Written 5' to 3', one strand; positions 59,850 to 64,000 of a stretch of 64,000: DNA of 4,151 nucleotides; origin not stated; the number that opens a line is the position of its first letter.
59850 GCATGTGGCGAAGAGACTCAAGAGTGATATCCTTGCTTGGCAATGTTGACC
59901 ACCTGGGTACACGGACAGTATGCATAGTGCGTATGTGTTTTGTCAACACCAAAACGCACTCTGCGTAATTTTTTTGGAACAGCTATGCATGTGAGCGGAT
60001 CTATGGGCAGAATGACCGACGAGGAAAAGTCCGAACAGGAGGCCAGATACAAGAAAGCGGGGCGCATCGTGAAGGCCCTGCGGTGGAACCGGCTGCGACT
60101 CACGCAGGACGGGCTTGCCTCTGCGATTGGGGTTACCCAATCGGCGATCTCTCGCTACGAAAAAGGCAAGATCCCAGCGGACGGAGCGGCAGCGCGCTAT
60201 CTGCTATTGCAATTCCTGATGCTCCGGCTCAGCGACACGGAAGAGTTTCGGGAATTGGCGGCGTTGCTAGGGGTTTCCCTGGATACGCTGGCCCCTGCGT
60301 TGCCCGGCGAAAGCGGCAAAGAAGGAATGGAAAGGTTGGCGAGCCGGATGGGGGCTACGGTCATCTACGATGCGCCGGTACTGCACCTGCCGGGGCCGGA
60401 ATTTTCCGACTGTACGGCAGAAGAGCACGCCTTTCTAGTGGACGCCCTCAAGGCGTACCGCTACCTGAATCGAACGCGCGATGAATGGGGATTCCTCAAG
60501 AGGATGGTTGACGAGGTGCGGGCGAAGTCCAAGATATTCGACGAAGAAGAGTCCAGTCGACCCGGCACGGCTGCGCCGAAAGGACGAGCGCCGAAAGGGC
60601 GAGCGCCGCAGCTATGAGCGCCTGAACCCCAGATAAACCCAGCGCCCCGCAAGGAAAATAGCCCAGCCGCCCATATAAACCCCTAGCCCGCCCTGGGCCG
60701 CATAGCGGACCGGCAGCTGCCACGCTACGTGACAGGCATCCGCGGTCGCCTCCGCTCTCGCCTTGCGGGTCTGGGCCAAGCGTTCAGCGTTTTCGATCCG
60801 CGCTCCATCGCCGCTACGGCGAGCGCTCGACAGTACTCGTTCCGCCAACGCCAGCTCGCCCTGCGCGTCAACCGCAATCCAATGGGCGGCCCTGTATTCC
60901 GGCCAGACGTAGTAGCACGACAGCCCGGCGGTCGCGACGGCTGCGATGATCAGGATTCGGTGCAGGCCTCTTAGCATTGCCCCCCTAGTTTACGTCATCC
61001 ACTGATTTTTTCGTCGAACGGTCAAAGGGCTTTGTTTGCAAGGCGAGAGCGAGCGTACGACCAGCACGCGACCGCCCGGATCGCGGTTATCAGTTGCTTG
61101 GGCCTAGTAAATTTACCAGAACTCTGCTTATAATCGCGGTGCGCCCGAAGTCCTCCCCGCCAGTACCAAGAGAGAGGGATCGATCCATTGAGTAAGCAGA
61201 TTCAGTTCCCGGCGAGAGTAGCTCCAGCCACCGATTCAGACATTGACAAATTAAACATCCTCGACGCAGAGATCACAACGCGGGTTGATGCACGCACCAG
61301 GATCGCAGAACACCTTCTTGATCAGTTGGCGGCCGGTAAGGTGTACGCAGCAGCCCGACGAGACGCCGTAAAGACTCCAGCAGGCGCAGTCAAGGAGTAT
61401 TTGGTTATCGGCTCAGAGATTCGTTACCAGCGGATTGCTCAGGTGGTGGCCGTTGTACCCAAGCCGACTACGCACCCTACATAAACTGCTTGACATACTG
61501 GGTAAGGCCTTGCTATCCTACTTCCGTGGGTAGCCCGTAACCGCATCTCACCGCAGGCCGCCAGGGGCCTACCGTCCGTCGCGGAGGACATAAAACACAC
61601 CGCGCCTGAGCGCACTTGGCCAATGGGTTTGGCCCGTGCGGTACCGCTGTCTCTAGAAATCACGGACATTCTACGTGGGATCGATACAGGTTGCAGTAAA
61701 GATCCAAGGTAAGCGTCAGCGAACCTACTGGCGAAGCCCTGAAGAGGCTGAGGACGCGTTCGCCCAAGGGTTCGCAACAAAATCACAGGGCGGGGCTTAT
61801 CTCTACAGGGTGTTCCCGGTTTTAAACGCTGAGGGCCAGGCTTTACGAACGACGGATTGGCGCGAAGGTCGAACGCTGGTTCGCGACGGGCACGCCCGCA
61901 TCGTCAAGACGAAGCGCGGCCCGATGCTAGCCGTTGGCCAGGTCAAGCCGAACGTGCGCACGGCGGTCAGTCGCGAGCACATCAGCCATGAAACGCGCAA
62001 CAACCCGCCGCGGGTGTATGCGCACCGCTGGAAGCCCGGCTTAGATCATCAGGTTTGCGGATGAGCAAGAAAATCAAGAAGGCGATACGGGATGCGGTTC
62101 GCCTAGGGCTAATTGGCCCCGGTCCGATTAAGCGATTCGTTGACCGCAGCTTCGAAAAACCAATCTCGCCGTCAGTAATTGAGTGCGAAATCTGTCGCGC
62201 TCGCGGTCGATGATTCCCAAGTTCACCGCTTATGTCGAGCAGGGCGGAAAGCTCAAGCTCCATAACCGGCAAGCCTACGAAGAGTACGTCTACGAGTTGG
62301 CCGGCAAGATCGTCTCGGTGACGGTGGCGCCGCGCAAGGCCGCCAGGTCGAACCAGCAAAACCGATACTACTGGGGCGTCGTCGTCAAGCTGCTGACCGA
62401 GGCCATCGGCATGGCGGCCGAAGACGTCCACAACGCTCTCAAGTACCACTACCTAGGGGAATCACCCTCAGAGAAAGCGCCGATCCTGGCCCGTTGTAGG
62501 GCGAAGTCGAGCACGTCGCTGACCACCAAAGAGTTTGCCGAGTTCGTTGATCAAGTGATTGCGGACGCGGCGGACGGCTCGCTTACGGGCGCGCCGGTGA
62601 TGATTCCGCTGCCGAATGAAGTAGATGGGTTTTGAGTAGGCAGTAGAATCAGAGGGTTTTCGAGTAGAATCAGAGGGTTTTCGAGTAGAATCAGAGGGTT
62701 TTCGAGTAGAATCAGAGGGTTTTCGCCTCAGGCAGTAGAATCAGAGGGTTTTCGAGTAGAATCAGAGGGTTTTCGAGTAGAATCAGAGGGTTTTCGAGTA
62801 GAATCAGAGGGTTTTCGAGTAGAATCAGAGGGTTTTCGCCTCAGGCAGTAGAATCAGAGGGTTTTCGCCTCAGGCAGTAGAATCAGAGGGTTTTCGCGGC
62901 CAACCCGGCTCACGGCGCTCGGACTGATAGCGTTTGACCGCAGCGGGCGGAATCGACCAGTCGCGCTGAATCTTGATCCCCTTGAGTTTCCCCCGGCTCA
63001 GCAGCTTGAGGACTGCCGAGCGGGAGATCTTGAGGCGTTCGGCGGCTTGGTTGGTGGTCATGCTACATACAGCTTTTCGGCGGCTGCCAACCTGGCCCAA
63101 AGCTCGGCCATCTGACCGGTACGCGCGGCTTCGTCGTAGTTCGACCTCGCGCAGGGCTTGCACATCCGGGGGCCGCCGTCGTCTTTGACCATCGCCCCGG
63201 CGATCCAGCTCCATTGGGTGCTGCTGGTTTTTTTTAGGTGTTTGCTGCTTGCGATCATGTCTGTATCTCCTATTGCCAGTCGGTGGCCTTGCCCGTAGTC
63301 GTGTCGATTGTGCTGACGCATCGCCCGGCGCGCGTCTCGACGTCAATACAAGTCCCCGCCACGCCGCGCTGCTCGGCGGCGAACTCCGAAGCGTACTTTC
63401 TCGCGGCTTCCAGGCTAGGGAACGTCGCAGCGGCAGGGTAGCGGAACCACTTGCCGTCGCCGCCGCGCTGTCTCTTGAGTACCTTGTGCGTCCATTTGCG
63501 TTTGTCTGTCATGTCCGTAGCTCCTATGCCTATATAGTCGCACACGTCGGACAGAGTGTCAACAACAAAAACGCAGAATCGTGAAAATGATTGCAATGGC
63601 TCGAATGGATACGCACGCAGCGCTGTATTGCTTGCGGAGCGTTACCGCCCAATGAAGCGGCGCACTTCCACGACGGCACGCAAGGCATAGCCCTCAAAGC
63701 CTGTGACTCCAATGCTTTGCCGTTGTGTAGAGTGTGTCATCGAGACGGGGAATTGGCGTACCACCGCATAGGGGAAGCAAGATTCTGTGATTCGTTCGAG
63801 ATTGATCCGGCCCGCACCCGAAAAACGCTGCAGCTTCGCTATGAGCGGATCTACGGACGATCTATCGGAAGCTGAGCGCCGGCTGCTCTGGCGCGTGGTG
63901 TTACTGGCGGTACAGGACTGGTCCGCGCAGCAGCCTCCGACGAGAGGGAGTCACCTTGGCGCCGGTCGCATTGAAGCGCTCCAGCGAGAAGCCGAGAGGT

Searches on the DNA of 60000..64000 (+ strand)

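Call 6: search_dna_similar(query=window:60000-64000:+, collection=phages, mode=near)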
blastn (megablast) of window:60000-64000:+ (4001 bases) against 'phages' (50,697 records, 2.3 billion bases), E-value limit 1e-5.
No match.

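Call 39: search_rna_families(source=window, start=61000, end=64000, threshold=evalue, max_evalue=1)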
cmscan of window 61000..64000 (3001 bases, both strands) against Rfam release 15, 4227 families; matches with E-value up to 1: 0.
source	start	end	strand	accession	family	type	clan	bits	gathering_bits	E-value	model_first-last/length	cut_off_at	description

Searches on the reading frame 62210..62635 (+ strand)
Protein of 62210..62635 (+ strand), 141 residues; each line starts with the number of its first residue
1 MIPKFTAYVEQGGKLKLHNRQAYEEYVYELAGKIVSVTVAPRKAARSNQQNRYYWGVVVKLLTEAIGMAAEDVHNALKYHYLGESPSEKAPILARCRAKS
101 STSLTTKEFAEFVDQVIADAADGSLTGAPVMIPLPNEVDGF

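Call 7: search_protein_families(library=pfam, proteins=[window:62210-62635:+], max_evalue=0.01)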
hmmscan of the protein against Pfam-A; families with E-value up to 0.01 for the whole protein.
window:62210-62635:+ (141 aa): 0 families

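Call 8: search_protein_families(library=phrogs, proteins=[window:62210-62635:+], max_evalue=0.01)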
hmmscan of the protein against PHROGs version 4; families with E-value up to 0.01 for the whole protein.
window:62210-62635:+ (141 aa): 2 families
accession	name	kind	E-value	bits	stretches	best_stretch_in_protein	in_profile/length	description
phrog_72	-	DNA, RNA and nucleotide metabolism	6.1e-13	50.2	1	27-121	33-136/161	NinB/ Orf homologous recombination mediator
phrog_4574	-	tail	0.0061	17.5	1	22-59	72-108/147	major tail protein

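Call 11: find_related_loci(query=window:62210-62635:+, collection=viral_contigs, flank=4000)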
Query window:62210-62635:+ (141 aa) in viral_contigs; peptide patterns used: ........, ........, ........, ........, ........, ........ (x = any residue, [..] = any of these).
25 stretches matched a pattern; 9 encode a relative of the query (tblastn E <= 1e-3); 9 distinct loci.
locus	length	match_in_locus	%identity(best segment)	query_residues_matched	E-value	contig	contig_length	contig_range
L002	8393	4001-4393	36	13-141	2e-17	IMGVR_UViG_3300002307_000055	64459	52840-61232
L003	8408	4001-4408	31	4-137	1e-15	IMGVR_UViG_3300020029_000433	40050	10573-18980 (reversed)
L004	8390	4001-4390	37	5-137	5e-15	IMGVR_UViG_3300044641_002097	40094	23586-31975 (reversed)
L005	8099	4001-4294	38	35-137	4e-12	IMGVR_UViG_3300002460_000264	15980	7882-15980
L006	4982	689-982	38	35-137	4e-12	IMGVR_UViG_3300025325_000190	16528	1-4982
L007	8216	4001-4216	35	43-116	2e-10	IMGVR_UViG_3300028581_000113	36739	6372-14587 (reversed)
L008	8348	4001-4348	30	13-140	1e-9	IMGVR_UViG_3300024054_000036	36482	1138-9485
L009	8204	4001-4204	40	19-85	9e-9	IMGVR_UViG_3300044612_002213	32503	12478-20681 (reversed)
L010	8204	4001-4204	38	19-85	5e-8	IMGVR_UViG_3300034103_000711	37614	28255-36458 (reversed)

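Call 30: find_encoding_contigs(protein=window:62210-62635:+, flank=6000, max_places=10)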
Protein window:62210-62635:+ (141 aa): 2 contigs read that carry it; 2 places shown.
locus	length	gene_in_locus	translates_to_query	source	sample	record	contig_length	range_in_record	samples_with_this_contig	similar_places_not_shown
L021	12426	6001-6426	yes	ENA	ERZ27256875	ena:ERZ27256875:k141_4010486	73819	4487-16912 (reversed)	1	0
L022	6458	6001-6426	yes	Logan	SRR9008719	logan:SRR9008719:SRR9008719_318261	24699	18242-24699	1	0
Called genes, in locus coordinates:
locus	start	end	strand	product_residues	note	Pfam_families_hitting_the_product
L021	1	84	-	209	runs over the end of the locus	-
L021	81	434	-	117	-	-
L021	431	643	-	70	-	-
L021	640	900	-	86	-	-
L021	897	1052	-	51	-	-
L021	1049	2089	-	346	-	PF03837:RecT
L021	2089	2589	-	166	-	-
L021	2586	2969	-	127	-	-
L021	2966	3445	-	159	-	-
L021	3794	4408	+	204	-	PF13560:HTH_31 (weak), PF01381:HTH_3 (weak)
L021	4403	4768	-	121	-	-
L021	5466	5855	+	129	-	-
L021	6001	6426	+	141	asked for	-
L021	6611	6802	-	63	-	PF12728:HTH_17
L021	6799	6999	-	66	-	-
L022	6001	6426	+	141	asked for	-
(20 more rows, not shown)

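Call 40: find_homologous_proteins(query=window:62210-62635:+, max_evalue=1e-10)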
Query window:62210-62635:+ (141 aa): 9 proteins with E <= 1e-10 among 35 candidates.
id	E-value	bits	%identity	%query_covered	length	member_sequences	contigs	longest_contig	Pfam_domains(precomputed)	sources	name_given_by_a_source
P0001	3.4e-86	304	99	100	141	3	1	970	-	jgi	jgi:hypothetical protein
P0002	4.6e-18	84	39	99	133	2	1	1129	-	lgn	-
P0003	2.3e-15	75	39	99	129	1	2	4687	-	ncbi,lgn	-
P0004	1.5e-13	69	36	83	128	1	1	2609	-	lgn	-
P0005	3.2e-13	68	35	98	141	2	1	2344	-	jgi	-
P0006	4.7e-13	68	37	96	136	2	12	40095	-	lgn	-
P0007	4.9e-13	68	35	99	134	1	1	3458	-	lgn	-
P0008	1.1e-12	66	42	76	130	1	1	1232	-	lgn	-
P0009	2.5e-12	65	37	99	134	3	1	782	-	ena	-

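Call 44: find_encoding_contigs(protein=P0001, flank=3000)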
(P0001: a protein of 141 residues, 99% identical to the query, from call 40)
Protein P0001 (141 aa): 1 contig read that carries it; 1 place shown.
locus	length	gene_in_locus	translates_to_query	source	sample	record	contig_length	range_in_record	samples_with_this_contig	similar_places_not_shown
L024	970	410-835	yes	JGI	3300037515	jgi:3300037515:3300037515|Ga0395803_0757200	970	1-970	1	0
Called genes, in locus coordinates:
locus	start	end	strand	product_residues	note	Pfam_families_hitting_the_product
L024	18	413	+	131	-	-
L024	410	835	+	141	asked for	-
